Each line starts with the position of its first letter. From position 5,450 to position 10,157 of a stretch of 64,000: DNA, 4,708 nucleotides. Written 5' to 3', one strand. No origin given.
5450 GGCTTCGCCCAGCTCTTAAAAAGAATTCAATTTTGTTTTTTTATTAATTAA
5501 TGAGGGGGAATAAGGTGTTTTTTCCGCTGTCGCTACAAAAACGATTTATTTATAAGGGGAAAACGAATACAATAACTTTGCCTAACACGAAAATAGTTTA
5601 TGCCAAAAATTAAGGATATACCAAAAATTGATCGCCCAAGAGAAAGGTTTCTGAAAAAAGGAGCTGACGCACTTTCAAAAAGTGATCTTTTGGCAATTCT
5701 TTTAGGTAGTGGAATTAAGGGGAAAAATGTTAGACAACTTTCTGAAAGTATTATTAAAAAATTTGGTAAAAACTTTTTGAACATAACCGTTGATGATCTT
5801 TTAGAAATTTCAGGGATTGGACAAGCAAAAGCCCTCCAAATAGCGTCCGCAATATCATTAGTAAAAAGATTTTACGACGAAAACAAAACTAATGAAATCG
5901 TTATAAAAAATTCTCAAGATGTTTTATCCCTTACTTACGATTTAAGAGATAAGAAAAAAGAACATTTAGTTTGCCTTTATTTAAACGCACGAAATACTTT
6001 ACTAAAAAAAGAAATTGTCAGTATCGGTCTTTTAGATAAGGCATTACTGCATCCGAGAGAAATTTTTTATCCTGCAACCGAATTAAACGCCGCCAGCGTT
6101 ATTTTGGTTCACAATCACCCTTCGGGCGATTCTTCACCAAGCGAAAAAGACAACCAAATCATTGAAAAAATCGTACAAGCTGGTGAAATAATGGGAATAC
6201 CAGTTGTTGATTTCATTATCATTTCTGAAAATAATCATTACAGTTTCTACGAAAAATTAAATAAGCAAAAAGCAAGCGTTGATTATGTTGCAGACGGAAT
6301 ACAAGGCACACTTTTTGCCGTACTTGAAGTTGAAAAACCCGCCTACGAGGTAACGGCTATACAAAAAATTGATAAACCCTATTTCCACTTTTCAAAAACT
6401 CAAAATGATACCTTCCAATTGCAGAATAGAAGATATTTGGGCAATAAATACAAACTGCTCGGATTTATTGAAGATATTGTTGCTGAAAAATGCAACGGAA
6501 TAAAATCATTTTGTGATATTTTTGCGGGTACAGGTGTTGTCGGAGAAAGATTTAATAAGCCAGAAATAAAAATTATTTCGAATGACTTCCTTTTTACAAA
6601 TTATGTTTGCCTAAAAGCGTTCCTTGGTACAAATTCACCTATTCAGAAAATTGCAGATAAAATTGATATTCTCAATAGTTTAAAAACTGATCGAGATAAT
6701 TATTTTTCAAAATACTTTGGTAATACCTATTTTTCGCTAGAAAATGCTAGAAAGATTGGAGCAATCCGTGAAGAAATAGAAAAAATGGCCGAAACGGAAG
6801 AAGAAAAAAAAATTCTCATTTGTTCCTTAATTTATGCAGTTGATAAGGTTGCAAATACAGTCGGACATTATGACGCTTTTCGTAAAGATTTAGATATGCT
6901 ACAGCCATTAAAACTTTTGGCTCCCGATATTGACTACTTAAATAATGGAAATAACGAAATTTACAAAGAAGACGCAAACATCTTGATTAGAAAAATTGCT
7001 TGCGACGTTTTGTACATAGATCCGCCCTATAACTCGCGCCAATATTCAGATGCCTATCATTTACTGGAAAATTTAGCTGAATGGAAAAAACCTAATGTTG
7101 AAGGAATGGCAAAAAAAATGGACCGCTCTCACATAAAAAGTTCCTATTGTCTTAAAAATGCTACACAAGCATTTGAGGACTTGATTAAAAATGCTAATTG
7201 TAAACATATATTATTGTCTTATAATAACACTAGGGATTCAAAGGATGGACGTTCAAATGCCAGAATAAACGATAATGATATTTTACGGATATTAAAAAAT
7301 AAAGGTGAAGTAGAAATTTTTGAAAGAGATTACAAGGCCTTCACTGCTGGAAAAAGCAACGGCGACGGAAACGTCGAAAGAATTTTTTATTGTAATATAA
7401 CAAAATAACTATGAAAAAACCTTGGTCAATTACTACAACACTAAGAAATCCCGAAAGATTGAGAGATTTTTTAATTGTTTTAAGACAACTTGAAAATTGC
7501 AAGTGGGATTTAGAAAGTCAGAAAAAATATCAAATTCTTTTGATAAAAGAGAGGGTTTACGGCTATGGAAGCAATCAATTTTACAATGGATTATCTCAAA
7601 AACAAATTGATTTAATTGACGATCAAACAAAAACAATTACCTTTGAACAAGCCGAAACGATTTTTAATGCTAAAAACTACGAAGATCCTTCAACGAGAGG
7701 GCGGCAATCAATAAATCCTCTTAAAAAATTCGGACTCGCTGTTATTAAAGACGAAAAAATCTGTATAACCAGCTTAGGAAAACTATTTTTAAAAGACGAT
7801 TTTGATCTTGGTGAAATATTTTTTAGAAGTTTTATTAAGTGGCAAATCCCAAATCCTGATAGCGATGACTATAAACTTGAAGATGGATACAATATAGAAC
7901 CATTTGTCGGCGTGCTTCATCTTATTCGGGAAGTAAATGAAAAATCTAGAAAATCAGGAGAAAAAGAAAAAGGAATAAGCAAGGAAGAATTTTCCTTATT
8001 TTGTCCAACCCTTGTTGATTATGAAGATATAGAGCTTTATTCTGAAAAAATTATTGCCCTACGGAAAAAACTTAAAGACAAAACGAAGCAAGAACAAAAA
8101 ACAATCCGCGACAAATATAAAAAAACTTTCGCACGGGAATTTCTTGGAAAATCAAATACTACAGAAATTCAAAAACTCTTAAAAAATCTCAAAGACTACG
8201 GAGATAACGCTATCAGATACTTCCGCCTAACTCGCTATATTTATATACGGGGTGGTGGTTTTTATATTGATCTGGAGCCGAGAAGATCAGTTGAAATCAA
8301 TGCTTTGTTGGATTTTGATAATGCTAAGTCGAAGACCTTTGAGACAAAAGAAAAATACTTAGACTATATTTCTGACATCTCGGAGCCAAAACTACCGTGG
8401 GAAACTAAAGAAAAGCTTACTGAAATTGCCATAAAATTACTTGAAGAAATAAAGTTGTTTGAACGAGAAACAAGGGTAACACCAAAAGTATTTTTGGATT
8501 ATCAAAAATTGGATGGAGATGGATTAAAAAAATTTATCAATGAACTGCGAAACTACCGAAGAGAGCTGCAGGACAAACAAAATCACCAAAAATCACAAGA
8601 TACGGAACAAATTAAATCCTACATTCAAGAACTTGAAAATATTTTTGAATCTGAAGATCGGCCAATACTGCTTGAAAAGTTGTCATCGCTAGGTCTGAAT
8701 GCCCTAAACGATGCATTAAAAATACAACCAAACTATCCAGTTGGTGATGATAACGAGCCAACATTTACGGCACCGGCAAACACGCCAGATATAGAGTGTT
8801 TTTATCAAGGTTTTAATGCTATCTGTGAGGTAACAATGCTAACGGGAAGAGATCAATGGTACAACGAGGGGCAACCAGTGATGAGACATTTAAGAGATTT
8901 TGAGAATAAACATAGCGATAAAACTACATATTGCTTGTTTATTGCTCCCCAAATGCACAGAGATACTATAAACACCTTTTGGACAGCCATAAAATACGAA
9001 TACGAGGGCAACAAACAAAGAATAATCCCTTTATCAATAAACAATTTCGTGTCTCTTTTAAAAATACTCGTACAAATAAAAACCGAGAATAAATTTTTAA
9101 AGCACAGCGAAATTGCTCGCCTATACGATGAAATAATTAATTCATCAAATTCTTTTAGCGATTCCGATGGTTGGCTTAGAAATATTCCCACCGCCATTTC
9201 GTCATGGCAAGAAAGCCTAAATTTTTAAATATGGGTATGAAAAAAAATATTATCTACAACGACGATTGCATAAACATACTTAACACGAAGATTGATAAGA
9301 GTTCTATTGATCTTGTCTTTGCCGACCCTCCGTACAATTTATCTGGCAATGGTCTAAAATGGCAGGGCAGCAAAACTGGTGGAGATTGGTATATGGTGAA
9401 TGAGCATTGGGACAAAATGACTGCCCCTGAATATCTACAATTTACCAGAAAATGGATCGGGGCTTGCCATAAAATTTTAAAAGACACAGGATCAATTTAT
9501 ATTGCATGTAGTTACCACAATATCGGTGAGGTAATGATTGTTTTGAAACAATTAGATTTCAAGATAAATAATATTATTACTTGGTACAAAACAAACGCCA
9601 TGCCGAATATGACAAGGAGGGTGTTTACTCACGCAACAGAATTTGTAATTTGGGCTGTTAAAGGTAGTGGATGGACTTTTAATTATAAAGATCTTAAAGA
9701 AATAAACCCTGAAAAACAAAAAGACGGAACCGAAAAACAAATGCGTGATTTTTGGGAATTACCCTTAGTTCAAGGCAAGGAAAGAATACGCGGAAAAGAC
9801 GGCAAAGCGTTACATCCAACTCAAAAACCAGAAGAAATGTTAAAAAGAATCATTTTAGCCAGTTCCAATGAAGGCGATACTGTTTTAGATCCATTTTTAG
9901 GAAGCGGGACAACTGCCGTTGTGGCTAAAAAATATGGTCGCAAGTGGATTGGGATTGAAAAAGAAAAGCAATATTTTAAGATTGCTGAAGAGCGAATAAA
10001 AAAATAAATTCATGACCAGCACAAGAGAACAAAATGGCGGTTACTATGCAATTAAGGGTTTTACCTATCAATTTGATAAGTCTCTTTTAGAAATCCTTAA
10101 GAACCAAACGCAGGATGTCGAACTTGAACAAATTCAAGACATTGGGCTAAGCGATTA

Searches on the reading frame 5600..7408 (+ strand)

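Call 20: search_protein_families(library=pfam, proteins=[window:5600-7408:+], max_evalue=0.001)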
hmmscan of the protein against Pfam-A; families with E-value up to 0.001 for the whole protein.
window:5600-7408:+ (602 aa): 3 families
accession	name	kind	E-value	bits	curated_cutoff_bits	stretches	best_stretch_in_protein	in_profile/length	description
PF04002.20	RadC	-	2.2e-37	128.1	22.1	1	102-219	1-119/121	RadC-like JAB domain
PF02086.21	MethyltransfD12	-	5.9e-33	115.1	22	1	279-536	1-246/253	D12 class N6 adenine-specific DNA methyltransferase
PF20582.4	UPF0758_N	-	1.5e-22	79.9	27.1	1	4-78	1-76/77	UPF0758 N-terminal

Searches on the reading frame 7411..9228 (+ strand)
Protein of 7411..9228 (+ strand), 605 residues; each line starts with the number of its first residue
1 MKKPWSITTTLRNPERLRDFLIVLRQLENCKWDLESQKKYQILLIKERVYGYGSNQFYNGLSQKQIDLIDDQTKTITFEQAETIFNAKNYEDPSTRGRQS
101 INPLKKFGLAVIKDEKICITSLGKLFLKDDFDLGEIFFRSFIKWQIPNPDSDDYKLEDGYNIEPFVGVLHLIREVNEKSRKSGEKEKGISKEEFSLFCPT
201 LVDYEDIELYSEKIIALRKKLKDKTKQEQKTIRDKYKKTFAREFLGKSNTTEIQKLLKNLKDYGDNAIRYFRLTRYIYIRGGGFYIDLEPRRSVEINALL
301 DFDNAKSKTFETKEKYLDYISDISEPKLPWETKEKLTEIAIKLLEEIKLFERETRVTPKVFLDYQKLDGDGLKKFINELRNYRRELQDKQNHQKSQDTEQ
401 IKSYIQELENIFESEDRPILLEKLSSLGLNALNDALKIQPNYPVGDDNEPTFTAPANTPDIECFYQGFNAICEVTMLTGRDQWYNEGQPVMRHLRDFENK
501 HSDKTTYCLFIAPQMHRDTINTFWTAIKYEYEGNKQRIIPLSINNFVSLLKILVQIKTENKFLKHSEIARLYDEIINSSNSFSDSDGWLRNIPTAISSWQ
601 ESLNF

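Call 20: search_protein_families(library=pfam, proteins=[window:7411-9228:+], max_evalue=0.001)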
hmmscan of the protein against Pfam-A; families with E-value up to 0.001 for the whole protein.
window:7411-9228:+ (605 aa): 1 family
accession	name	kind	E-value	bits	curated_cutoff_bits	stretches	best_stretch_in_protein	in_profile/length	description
PF09491.16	RE_AlwI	-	8.2e-82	275.9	23.1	1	108-549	4-441/441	AlwI restriction endonuclease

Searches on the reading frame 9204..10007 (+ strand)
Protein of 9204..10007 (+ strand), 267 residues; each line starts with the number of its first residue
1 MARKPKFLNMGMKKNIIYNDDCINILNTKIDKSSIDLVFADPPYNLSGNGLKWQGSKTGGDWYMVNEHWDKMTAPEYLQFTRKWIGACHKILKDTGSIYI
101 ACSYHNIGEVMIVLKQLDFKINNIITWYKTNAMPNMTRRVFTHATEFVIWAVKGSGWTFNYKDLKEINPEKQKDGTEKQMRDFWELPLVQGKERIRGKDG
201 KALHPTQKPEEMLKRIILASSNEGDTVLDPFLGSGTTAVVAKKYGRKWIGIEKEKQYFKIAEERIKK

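Call 20: search_protein_families(library=pfam, proteins=[window:9204-10007:+], max_evalue=0.001)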
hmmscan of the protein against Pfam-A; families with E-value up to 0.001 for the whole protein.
window:9204-10007:+ (267 aa): 2 families
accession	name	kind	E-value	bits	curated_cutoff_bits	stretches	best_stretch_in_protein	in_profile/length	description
PF01555.25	N6_N4_Mtase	-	5e-64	216.7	26.7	1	35-263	1-221/221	DNA methylase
PF03602.21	Cons_hypoth95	-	0.00016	21.8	24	0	13-46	92-125/182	Conserved hypothetical protein 95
